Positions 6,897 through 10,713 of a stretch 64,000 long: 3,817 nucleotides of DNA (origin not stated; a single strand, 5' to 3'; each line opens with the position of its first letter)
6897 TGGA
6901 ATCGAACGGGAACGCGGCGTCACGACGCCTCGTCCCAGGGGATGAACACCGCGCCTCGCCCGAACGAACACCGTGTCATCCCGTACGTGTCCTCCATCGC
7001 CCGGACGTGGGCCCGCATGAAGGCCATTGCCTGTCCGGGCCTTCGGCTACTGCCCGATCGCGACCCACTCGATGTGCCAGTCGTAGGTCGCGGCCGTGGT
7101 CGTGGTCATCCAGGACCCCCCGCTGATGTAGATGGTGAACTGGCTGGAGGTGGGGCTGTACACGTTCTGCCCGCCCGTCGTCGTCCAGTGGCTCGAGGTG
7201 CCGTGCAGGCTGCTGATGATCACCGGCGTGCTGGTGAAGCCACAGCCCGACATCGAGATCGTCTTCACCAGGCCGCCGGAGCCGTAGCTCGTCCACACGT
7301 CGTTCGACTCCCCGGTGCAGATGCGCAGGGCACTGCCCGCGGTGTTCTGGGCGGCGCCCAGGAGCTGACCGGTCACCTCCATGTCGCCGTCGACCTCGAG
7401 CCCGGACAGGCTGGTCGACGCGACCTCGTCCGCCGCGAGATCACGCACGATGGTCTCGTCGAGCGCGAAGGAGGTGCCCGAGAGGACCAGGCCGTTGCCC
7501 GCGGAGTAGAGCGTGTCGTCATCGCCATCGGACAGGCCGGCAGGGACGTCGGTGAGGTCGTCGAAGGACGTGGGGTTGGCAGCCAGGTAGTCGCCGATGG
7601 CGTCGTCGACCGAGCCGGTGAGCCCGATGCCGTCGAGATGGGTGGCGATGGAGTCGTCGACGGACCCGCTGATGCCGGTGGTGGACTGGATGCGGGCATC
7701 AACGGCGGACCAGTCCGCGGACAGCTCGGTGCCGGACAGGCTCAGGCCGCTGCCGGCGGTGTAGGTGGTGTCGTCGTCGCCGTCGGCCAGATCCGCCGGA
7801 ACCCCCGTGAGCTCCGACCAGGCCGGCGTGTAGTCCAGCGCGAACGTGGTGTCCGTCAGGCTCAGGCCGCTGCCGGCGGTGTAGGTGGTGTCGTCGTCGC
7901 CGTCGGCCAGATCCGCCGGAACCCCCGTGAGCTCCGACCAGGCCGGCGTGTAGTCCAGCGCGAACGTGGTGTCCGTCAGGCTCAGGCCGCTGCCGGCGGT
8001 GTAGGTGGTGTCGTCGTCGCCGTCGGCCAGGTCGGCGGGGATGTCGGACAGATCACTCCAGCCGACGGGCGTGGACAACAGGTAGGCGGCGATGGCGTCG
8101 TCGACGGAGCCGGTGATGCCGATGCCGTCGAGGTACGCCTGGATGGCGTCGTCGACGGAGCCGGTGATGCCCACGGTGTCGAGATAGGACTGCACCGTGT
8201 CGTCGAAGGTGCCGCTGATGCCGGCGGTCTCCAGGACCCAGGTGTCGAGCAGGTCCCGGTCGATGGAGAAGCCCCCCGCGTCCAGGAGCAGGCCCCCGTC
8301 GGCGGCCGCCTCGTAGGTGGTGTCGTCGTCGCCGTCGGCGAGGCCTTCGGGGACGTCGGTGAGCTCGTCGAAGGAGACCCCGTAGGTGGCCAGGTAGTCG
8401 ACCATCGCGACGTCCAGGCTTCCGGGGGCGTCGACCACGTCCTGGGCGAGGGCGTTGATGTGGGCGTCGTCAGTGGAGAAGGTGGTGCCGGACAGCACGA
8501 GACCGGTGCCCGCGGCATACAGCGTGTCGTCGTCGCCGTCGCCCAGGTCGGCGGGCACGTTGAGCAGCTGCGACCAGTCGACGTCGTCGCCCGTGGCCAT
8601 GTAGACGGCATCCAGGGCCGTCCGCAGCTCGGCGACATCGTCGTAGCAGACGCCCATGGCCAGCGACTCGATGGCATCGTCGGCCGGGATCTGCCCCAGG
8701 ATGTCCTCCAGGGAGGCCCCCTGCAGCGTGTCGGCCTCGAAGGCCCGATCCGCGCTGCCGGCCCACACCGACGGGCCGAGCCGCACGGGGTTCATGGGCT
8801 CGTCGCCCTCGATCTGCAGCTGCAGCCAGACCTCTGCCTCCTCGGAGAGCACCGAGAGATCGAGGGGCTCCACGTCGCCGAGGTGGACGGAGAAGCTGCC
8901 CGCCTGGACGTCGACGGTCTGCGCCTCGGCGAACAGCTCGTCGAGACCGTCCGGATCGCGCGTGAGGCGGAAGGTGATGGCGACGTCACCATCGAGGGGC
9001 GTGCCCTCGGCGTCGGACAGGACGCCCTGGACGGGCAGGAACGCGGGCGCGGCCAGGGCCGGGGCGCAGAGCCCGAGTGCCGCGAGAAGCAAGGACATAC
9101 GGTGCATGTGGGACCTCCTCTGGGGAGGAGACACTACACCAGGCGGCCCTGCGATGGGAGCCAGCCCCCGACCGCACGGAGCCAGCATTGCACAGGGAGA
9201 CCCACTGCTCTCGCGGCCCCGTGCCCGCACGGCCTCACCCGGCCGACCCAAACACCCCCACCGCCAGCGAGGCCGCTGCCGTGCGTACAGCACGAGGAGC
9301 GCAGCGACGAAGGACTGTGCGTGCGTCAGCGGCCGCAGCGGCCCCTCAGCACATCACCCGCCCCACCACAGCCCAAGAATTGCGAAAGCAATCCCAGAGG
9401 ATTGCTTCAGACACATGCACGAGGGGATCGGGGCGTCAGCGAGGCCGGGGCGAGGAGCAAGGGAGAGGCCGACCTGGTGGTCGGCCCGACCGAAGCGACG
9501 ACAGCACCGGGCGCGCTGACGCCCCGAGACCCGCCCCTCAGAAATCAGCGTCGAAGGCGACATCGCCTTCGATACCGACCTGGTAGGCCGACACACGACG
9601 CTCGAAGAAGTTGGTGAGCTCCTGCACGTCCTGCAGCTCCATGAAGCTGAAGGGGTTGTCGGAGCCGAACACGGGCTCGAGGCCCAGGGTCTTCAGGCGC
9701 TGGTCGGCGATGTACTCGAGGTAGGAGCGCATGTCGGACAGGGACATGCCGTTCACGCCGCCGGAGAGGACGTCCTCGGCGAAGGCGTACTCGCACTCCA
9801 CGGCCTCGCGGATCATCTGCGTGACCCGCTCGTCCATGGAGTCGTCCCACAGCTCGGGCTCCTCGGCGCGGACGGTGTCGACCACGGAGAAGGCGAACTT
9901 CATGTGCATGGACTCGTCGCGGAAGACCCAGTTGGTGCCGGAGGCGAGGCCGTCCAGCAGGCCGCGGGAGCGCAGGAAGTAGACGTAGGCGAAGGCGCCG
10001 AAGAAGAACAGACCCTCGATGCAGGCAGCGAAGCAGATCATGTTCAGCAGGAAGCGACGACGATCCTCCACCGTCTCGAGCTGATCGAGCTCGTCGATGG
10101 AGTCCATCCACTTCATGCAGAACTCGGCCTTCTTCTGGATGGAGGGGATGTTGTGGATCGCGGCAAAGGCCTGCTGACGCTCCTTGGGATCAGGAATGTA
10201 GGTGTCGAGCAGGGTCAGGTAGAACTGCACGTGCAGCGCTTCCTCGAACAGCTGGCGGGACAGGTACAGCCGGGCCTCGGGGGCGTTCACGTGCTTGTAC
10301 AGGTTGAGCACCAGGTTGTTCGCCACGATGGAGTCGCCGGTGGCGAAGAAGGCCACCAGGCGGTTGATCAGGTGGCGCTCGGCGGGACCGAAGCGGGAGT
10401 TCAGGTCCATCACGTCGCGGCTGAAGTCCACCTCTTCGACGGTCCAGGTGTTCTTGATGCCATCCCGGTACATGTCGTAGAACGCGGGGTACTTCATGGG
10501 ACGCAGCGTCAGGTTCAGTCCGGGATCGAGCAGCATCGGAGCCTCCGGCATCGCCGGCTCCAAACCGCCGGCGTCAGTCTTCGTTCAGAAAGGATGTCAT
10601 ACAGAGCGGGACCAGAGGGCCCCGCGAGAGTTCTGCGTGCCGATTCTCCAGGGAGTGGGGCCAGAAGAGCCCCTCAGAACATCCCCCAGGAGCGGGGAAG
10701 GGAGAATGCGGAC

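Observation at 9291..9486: Dispersed ~200 bp intergenic repeat family with three diverged copies in the window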

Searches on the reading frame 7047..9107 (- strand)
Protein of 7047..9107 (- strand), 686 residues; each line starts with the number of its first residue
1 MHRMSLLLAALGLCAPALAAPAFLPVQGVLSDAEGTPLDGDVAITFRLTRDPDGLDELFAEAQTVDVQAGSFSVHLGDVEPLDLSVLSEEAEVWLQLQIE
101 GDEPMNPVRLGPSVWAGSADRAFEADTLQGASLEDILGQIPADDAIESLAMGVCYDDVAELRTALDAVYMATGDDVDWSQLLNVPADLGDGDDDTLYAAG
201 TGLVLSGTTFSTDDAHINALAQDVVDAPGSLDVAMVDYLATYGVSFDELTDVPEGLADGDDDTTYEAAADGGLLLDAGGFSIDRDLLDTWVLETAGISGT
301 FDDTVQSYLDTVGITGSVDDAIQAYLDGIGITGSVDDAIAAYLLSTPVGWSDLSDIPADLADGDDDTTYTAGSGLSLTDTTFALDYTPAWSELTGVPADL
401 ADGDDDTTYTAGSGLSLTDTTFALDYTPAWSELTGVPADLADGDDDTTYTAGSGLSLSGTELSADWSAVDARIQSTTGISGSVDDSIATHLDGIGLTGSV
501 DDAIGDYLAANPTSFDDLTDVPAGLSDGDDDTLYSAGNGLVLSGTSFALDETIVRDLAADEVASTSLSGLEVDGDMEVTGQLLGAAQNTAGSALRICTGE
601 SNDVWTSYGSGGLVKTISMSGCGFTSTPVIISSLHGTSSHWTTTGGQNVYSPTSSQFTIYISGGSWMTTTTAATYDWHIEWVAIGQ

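Call 41: search_protein_families(library=pfam, proteins=[window:7047-9107:-], max_evalue=0.001)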
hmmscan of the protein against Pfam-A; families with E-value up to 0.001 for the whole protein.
window:7047-9107:- (686 aa): 0 families

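Call 72: find_homologous_proteins(query=window:7047-9107:-, max_evalue=1e-10)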
Query window:7047-9107:- (686 aa): 189 proteins with E <= 1e-10 among 8000 candidates; the best 120 are listed.
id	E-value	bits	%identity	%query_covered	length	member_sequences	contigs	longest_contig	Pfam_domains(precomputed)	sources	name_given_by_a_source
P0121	0.0e+0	1466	100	100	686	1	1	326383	-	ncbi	-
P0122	1.9e-136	475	44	81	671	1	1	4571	-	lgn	-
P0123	1.7e-103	366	39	71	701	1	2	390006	-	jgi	-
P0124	8.7e-102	360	39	55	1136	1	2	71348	PF13884.12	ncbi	-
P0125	1.2e-83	300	40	55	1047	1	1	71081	PF13884.12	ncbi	-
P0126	4.1e-81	292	36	64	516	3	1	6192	-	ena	-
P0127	2.1e-68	250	38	65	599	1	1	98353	PF15711.11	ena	-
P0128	5.0e-68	248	39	68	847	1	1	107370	-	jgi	-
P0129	1.0e-61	228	36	68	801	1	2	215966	-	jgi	-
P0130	2.5e-60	223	36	61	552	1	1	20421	-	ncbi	-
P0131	1.5e-58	217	34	56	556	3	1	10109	-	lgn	-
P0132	3.8e-58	216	37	41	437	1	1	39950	-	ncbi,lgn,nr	ncbi:MAG: hypothetical protein KC912_17535 [Proteobacteria bacterium]|nr:hypothetical protein [Pseud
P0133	5.2e-58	215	41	40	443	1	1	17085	PF15711.11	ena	-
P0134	6.0e-57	212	35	55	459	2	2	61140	-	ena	-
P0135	1.6e-56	210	33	53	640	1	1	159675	-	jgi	jgi:hypothetical protein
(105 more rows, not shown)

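Call 73: find_encoding_contigs(protein=P0123, flank=10000, max_places=2)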
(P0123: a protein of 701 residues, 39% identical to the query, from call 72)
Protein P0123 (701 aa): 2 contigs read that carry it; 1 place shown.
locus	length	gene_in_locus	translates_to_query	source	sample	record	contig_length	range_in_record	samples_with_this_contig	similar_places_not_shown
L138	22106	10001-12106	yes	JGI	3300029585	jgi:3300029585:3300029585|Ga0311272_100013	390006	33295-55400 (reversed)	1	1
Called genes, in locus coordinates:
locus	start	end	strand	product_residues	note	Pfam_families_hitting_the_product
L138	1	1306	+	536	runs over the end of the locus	PF00069:Pkinase, PF01636:APH (faint), PF07714:PK_Tyr_Ser-Thr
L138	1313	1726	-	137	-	-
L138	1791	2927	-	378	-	-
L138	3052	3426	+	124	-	-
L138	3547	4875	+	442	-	-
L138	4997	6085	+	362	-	PF09375:Peptidase_M75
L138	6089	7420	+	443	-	PF06537:DHOR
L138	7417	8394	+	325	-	PF09375:Peptidase_M75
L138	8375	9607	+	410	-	PF05090:HTTM, PF22777:VKGC_lumenal_dom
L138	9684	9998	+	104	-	-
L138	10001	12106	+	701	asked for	-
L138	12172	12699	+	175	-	PF07700:HNOB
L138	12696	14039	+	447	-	PF00512:HisKA, PF02518:HATPase_c, PF00072:Response_reg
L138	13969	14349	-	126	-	-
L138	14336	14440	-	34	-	-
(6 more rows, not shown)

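Call 74: find_encoding_contigs(protein=P0124, flank=10000, max_places=2)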
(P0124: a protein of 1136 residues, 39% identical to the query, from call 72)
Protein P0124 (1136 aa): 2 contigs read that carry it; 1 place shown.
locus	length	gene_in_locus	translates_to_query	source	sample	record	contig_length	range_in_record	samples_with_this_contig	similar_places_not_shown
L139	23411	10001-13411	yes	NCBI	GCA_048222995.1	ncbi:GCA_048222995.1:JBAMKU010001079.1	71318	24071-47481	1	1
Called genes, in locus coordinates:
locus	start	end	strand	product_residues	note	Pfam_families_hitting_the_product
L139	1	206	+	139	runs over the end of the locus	-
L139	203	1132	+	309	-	PF13302:Acetyltransf_3 (weak), PF00583:Acetyltransf_1, PF13508:Acetyltransf_7 (faint)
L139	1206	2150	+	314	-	PF02558:ApbA, PF08546:ApbA_C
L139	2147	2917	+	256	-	PF01925:TauE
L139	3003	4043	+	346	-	PF10974:DUF2804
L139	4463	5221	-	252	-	PF07191:Zn_ribbon_6 (faint), PF11682:Zn_ribbon_11 (faint), PF13240:Zn_Ribbon_1 (faint), PF09297:Zn_ribbon_NUD (faint), PF12773:DZR, PF13248:Zn_ribbon_3 (weak)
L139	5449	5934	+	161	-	PF04008:Adenosine_kin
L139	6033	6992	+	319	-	PF06439:3keto-disac_hyd, PF13385:Laminin_G_3 (weak)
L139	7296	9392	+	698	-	-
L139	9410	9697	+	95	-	-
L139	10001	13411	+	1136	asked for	PF13884:Peptidase_S74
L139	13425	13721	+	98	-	-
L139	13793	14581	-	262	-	-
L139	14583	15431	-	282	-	PF12801:Fer4_5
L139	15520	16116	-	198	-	-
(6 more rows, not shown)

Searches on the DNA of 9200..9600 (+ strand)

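Call 78: build_rna_model(alignment_id=A3)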
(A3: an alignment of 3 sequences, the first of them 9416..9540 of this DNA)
Model R1 built from alignment A3 (3 sequences, 129 columns); structure: RNAalifold consensus.
model positions 127; base pairs 40; branch points 0; effective number of sequences 0.93; information 0.59 bits per position. Calibrated on 0.2 Mb of random sequence (short: E-values are rough).
structure used (alignment columns):
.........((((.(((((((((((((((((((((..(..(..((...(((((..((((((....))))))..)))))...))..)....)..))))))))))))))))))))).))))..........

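Call 79: search_with_rna_model(model_id=R1, source=window, filters=off, max_evalue=10)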
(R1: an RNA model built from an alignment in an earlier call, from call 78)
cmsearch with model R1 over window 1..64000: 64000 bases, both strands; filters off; matches with E-value up to 10: 64.
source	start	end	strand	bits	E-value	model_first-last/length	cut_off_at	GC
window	53100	53226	+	141.6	3.2e-26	1-127/127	no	0.72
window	45195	45321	-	131.3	3.5e-24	1-127/127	no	0.72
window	9415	9540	+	107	2.5e-19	1-127/127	no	0.75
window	53108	53216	-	55.4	5e-09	9-117/127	no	0.72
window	45197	45323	+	40.8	4e-06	1-127/127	no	0.72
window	9263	9344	+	36.5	3e-05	1-127/127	no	0.74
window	45395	45486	-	31.7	0.00027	1-127/127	no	0.74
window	9413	9545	-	25.1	0.0054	1-127/127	no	0.72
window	52945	53028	+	22.1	0.022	1-127/127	no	0.75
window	19706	19776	+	17.8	0.16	1-127/127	no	0.73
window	53221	53283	-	17.2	0.21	1-127/127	no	0.6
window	46668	46739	+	16.1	0.35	1-127/127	no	0.64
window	24923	25044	-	15.7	0.41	1-127/127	no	0.69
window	10726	10828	+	14.9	0.6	10-116/127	no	0.72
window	21661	21732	-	14.7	0.66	1-127/127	no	0.72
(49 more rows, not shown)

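Call 85: search_rna_families(source=window, start=9200, end=9600, threshold=evalue, max_evalue=5)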
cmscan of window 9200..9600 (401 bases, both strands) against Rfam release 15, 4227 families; matches with E-value up to 5: 2.
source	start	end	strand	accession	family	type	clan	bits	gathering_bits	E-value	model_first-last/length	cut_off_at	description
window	9266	9340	+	RF03937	mir-9456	Gene; miRNA;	-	18.5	80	0.57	1-68/68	no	mir-9456 microRNA precursor family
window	9266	9337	-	RF03937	mir-9456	Gene; miRNA;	-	15.8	80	2.9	1-68/68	no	mir-9456 microRNA precursor family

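Call 86: search_with_rna_model(model_id=R1, sources=[L035, L080, L114, L134, L135, L136, L137, L138, L139, L019, L057, L076, L041, L060, L081, L036, L054, L065, L084, L020], max_evalue=1)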
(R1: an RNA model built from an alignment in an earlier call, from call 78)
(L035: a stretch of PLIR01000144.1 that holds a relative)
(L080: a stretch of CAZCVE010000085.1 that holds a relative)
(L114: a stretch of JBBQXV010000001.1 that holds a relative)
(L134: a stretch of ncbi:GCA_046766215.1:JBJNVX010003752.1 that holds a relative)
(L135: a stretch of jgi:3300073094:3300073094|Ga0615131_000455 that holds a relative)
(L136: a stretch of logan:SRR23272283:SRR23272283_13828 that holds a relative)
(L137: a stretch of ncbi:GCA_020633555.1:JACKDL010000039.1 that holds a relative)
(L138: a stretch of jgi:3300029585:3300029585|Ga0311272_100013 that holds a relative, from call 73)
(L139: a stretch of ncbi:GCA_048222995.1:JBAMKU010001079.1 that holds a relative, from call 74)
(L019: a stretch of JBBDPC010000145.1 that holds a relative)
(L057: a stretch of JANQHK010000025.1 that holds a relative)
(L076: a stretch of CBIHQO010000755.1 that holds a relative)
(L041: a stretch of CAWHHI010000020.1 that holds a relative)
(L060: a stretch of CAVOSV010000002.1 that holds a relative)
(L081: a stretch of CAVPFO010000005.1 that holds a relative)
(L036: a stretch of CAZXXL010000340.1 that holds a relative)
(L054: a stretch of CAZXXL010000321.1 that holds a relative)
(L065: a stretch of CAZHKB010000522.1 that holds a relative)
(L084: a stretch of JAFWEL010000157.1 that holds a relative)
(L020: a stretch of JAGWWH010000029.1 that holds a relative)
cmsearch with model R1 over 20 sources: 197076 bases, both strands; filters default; matches with E-value up to 1: 2.
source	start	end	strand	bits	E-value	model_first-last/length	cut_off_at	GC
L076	905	971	+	21.7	0.083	1-127/127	no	0.7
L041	4005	4091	+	16.6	0.84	1-127/127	no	0.67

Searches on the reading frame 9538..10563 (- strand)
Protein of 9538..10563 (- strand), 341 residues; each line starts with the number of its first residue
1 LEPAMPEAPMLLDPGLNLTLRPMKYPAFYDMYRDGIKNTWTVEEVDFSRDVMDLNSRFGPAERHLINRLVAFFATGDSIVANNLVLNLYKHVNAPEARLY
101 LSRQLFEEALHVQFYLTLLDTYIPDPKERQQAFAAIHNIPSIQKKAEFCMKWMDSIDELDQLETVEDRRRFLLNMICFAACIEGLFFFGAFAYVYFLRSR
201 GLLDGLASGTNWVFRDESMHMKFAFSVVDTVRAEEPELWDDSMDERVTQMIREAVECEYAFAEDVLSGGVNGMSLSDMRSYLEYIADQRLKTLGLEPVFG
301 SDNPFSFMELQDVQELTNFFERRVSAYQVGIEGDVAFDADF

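Call 41: search_protein_families(library=pfam, proteins=[window:9538-10563:-], max_evalue=0.001)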
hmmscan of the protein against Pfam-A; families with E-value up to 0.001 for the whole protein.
window:9538-10563:- (341 aa): 1 family
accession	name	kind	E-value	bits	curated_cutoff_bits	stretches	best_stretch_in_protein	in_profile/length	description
PF00268.27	Ribonuc_red_sm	-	3.9e-85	286.1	33.6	1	19-304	3-281/281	Ribonucleotide reductase, small chain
